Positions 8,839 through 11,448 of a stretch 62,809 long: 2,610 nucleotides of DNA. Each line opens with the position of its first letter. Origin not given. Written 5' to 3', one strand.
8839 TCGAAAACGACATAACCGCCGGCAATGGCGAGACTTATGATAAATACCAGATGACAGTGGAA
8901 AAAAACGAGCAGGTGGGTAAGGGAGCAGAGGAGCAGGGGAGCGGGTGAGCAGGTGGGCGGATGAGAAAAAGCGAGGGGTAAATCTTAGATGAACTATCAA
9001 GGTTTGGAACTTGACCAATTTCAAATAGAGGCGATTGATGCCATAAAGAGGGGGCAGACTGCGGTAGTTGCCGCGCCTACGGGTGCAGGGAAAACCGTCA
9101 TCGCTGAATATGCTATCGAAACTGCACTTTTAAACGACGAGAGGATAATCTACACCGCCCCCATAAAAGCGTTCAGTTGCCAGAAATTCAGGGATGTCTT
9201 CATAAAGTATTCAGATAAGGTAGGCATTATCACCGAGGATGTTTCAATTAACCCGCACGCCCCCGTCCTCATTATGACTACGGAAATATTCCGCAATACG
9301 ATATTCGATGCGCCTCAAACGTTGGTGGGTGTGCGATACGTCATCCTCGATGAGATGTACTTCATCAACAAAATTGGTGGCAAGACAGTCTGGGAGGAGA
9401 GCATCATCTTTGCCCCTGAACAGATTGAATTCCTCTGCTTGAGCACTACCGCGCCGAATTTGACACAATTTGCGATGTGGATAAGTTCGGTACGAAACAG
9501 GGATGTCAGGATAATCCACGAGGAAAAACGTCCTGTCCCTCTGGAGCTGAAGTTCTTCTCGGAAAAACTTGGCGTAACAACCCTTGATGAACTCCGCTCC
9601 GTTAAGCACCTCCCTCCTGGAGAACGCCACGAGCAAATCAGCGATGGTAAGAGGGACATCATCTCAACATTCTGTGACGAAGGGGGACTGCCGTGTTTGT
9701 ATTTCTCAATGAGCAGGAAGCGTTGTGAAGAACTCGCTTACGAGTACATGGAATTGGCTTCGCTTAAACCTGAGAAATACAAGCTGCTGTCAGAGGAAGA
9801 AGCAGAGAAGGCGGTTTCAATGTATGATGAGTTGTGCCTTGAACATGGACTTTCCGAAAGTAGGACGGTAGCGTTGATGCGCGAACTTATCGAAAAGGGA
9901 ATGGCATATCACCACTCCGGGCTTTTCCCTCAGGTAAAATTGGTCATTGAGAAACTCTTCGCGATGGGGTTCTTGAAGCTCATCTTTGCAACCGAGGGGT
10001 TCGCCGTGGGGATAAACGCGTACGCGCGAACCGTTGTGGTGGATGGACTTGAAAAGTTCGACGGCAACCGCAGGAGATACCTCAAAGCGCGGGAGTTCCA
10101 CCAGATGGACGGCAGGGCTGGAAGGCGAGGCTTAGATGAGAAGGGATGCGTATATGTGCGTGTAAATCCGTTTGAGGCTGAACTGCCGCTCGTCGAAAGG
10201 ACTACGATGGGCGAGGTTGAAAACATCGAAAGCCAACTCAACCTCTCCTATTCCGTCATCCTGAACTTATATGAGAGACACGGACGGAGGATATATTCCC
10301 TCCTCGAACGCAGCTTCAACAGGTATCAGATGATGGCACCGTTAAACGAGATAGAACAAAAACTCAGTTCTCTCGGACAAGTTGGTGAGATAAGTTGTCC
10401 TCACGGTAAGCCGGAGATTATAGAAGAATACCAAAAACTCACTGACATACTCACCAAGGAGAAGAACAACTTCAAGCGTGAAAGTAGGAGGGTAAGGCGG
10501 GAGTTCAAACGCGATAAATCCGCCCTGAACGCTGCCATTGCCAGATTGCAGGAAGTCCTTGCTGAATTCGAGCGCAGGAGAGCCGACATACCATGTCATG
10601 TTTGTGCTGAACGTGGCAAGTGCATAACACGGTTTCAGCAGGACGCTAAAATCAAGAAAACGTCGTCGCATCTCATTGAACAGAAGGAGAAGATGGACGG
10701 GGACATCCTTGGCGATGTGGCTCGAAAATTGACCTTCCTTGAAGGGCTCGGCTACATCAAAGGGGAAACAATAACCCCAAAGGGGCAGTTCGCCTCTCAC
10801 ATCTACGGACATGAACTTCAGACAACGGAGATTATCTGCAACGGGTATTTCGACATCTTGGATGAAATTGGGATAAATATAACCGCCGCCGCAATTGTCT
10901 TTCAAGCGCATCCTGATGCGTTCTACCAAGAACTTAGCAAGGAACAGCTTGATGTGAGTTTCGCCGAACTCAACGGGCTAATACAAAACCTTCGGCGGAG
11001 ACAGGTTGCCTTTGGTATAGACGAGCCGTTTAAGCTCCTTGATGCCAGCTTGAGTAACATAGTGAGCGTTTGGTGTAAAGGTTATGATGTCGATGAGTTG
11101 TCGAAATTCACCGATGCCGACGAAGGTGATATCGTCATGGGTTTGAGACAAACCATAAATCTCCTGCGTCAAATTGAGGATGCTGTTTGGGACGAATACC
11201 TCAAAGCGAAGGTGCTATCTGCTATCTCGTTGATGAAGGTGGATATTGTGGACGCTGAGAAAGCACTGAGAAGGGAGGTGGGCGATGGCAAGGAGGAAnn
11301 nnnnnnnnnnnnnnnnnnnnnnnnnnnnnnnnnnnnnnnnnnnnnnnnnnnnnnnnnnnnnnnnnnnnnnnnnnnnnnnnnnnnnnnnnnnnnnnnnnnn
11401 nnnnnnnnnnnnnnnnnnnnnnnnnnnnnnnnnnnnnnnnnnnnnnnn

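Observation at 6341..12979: Co-directional cluster: ART-like protein, RsgA, GNAT, Ski2/HelY-like helicase, PriS-like primase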

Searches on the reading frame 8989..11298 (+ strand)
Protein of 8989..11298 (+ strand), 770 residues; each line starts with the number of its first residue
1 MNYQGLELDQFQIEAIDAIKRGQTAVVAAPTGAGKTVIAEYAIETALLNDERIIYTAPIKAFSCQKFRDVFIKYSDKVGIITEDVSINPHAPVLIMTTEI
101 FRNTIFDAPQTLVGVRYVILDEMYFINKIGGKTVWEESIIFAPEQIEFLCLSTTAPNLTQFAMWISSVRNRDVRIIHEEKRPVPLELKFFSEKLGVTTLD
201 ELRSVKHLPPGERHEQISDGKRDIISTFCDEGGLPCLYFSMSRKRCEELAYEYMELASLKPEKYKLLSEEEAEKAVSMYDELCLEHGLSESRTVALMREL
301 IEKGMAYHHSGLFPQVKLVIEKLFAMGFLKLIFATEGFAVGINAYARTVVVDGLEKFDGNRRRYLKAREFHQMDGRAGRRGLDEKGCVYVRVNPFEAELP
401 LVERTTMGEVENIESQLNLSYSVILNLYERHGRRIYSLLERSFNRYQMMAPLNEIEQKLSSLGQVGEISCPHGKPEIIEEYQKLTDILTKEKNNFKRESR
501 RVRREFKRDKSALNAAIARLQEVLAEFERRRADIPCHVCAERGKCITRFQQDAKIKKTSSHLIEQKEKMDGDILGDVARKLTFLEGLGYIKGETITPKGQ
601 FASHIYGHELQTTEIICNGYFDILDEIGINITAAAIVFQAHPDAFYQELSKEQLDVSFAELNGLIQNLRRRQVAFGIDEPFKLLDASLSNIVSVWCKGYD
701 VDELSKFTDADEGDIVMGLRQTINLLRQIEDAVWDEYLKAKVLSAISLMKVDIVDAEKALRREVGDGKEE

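Call 4: search_protein_families(library=pfam, proteins=[window:8989-11298:+], max_evalue=0.1)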
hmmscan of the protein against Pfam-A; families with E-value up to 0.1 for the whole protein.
window:8989-11298:+ (770 aa): 8 families
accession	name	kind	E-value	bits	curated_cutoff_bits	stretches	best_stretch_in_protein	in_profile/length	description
PF08148.17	DSHCT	-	6.8e-23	81.8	22.7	1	593-755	2-171/172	DSHCT (NUC185) domain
PF00270.35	DEAD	-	1.5e-16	61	26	1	11-159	3-165/167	DEAD/DEAH box helicase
PF04851.21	ResIII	-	5.2e-05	23.7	22.5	1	7-122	3-133/164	Type III restriction enzyme, res subunit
PF00271.37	Helicase_C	-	0.00064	20.4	23.5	1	302-381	39-110/110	Helicase conserved C-terminal domain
PF02562.22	PhoH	-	0.046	13.6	27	1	12-58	9-57/205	PhoH-like protein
PF21408.2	MTR4-like_stalk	-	0.062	14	24.2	1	438-494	3-58/64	Exosome RNA helicase MTR4-like, stalk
PF13604.12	AAA_30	-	0.07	13.3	27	0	8-59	2-55/191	AAA domain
PF20720.3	nSTAND3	-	0.099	12.8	27.2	0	14-59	9-54/155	Novel STAND NTPase 3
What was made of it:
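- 8989..11301 (+): Mtr4/Ski2/HelY-type SF2 RNA helicase with a DSHCT domain. It overlaps the AEP gene by 17 nt. Pfam DEAD plus DSHCT (call 4).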

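Call 5: search_protein_families(library=ncbifam, proteins=[window:8989-11298:+], max_evalue=0.1)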
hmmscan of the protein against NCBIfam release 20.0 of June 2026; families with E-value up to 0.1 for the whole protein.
window:8989-11298:+ (770 aa): 15 families
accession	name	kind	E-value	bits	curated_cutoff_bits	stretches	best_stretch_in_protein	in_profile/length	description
NF040935.1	helicase_Hel308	equivalog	3.2e-40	138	1200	1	8-425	27-436/704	ATP-dependent DNA helicase Hel308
NF002654.0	PRK02362.1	equivalog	2.9e-39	135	887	1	12-420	28-422/739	ATP-dependent DNA helicase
NF002251.0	PRK01172.1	equivalog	6.4e-38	130.4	891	1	6-420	21-402/674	ATP-dependent DNA helicase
NF001308.0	PRK00254.1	equivalog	3.6e-27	94.9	1216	1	12-459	28-457/720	ATP-dependent DNA helicase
TIGR04121.1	DEXH_lig_assoc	equivalog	2e-08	32.4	850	1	3-178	9-208/804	ligase-associated DNA damage response DEXH box helicase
TIGR00614.1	recQ_fam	subfamily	2.5e-05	23.3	219.8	1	283-418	233-358/470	RecQ family ATP-dependent DNA helicase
NF010338.0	PRK13767.1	equivalog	0.0002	19.7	849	1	10-49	36-75/877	ATP-dependent helicase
TIGR03817.1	DECH_helic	hypoth_equivalog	0.00049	18.5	874.1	1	10-70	39-101/742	helicase/secretion neighborhood putative DEAH-box helicase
NF008279.0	PRK11057.1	equivalog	0.00077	18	1015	1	302-392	258-342/608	ATP-dependent DNA helicase RecQ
NF010337.0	PRK13766.1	equivalog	0.001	17.2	610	1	6-122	15-140/781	Hef nuclease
NF004069.0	PRK05580.2-1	equivalog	0.0045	15.5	767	1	6-81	110-185/612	primosomal protein N'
TIGR02169.1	SMC_prok_A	equivalog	0.009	13.7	729.4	1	440-569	348-482/1165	chromosome segregation protein SMC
NF008163.0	PRK10917.1-1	equivalog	0.0099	14.2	796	0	291-395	505-601/692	ATP-dependent DNA helicase RecG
TIGR01587.1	cas3_core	equivalog_domain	0.041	13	102.45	1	26-62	3-41/358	CRISPR-associated helicase Cas3'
NF008166.0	PRK10917.1-4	equivalog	0.055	11.5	864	0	296-394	523-613/705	ATP-dependent DNA helicase RecG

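Call 36: search_protein_families(library=padloc, proteins=[window:8989-11298:+], max_evalue=0.01)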
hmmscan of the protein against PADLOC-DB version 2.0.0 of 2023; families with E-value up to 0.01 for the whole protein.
window:8989-11298:+ (770 aa): 39 families (the best 25 are shown)
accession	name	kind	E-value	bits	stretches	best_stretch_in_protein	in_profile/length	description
PDLC00192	HamB1|HamB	-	1.5e-20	70.5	2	239-390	527-665/1104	DEAD-box helicase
PDLC00174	HamB1|HamB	-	3.2e-19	66.3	2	237-390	563-706/1163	DEAD-box helicase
PDLC00186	HamB1|HamB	-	4.9e-18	62.5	2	298-389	442-530/864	DEAD-box helicase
PDLC00187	HamB1|HamB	-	6.5e-17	59.1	2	299-390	429-517/851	DEAD-box helicase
PDLC04531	PDC-M23B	-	2.1e-16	57.2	2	298-391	621-711/1060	-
PDLC00185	HamB1|HamB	-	3e-16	56.5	1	8-381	143-515/871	DEAD-box helicase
PDLC00194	HamB1|HamB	-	1.2e-14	51.2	1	298-411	555-668/995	DEAD-box helicase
PDLC00200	HamB2|HamB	-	2.9e-14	50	2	298-389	441-529/865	DEAD-box helicase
PDLC00184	HamB1|HamB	-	4.4e-12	43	1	299-379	381-458/738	DEAD-box helicase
PDLC00201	HamB2|HamB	-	7.4e-12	42.5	2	298-456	349-502/721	DEAD-box helicase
PDLC00190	HamB1|HamB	-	1.1e-11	42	1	28-390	163-514/866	DEAD-box helicase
PDLC00180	HamB1|HamB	-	1.9e-11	41.3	1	298-421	347-466/709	DEAD-box helicase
PDLC00176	HamB1|HamB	-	1.9e-11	40.8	1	297-390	421-510/845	DEAD-box helicase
PDLC00177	HamB1|HamB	-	9.7e-11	38.6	1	297-388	436-529/841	DEAD-box helicase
PDLC00188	HamB1|HamB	-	4.9e-10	36.1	1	298-388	567-653/1037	DEAD-box helicase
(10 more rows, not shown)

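Call 58: search_solved_structures(query=window:8989-11298:+, max_evalue=1e-10)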
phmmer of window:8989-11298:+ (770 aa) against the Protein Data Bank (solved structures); distinct sequences matched with E-value up to 1e-10: 52.
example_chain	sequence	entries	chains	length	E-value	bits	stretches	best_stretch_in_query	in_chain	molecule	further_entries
4u4c_A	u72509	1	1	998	6.6e-91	309.2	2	7-190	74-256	ATP-dependent RNA helicase DOB1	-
5ooq_A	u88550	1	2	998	6.6e-91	309.2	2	7-190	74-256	ATP-dependent RNA helicase DOB1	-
2xgj_A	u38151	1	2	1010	7e-91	309.2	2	7-190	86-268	ATP-DEPENDENT RNA HELICASE DOB1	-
6ft6_MM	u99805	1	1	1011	7e-91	309.2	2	7-190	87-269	ATP-dependent RNA helicase DOB1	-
6lqs_M4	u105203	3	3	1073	9.3e-91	308.8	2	7-190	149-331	ATP-dependent RNA helicase DOB1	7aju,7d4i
6fsz_MM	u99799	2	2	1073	9.3e-91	308.8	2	7-190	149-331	ATP-dependent RNA helicase DOB1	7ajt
4qu4_A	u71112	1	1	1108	1.1e-90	308.5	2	7-190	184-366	ATP-dependent RNA helicase DOB1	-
4xgt_A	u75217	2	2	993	2e-89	304.4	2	6-191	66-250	FRQ-interacting RNA helicase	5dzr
5e02_A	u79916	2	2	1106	3.3e-89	303.6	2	6-191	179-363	FRQ-interacting RNA helicase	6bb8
7qdr_A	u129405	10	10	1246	4.5e-88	299.9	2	6-192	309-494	Helicase SKI2W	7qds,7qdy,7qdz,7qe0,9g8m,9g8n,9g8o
4a4z_A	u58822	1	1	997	9.3e-88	298.8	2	6-201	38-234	ANTIVIRAL HELICASE SKI2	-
5mc6_h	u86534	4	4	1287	2.6e-87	297.4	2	6-201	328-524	Antiviral helicase SKI2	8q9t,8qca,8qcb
4buj_A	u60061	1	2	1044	4.5e-87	296.6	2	6-201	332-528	ANTIVIRAL HELICASE SKI2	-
8qcf_M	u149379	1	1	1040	1e-86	295.4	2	6-201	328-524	Antiviral helicase SKI2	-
9g8r_A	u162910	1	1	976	1.1e-86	295.3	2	6-192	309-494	Superkiller complex protein 2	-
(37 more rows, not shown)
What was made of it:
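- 8989..11301 (+): PDB: Mtr4/Dob1 7e-91 and Ski2 1e-88, against Hel308 1e-34 (call 58).
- On Ski2/Mtr4/HelY helicases: Mtr4 7e-91 (call 58).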

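Call 63: find_homologous_proteins(query=window:8989-11298:+, max_evalue=1e-50)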
Query window:8989-11298:+ (770 aa): 7754 proteins with E <= 1e-50 among 8000 candidates; the best 120 are listed.
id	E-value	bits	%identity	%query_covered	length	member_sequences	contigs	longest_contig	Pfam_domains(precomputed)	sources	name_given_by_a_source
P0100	0.0e+0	1732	100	100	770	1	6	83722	PF00270.36,PF08148.18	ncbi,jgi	-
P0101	0.0e+0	1344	79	99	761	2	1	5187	PF00270.36,PF00271.38,PF22527.3,PF08148.18,PF04851.22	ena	-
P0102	0.0e+0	1279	75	100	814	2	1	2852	PF00270.36,PF22527.3,PF08148.18,PF04851.22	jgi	-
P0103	2.1e-264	898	76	68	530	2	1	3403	PF08148.18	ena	-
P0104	1.7e-246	839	50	99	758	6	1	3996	PF00270.36,PF00271.38,PF22527.3,PF08148.18,PF04851.22,PF20720.4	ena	-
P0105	4.3e-238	811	48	99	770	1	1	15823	PF00270.36,PF00271.38,PF22527.3,PF08148.18,PF04851.22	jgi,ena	-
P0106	2.0e-229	782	48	98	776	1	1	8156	PF00270.36,PF00271.38,PF22527.3,PF08148.18,PF04851.22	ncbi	-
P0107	2.0e-194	666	44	99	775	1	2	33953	PF00270.36,PF00271.38,PF22527.3,PF08148.18,PF04851.22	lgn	-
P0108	1.1e-193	664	44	99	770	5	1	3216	PF00270.36,PF00271.38,PF22527.3,PF08148.18,PF04851.22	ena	-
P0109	3.6e-192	659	43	99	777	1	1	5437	PF00270.36,PF00271.38,PF22527.3,PF08148.18,PF04851.22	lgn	-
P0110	1.2e-191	657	43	99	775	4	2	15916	PF00270.36,PF00271.38,PF22527.3,PF08148.18,PF04851.22,PF20720.4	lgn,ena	-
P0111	2.4e-191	656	44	99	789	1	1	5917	PF00270.36,PF00271.38,PF22527.3,PF08148.18,PF04851.22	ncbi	-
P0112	2.8e-190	653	43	99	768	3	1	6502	PF00270.36,PF00271.38,PF22527.3,PF08148.18,PF04851.22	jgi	jgi:superfamily II RNA helicase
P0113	6.0e-190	652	43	99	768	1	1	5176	PF00270.36,PF00271.38,PF22527.3,PF08148.18,PF04851.22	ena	-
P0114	2.1e-189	650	43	99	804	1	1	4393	PF00270.36,PF00271.38,PF22527.3,PF08148.18,PF04851.22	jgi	-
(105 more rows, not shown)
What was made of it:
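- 8989..11301 (+): More than 7700 homologue clusters at E <= 1e-50 (call 63).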
